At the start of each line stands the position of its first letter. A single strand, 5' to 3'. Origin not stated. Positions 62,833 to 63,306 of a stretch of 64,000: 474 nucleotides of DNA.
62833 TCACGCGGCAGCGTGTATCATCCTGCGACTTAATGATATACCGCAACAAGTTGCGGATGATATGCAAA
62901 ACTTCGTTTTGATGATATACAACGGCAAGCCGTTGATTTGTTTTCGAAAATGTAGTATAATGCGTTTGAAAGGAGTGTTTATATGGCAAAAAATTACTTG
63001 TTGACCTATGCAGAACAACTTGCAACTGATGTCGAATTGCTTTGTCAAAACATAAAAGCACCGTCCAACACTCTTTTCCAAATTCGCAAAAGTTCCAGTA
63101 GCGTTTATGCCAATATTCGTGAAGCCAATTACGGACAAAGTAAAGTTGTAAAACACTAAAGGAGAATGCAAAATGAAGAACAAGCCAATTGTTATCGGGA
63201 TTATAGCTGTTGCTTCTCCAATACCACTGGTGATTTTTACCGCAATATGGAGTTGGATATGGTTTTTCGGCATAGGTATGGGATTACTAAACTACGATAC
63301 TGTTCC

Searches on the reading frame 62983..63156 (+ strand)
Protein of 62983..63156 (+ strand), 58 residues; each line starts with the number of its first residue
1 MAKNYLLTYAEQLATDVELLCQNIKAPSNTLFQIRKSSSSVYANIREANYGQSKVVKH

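Call 40: search_protein_families(library=ncbifam, proteins=[window:62983-63156:+], max_evalue=0.01)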
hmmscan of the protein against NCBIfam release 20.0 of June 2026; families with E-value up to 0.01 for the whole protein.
seq(58 aa): 1 family
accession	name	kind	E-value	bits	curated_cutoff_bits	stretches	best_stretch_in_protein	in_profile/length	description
TIGR02436.1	TIGR02436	subfamily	0.00032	20.9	24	1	10-54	5-51/109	four helix bundle protein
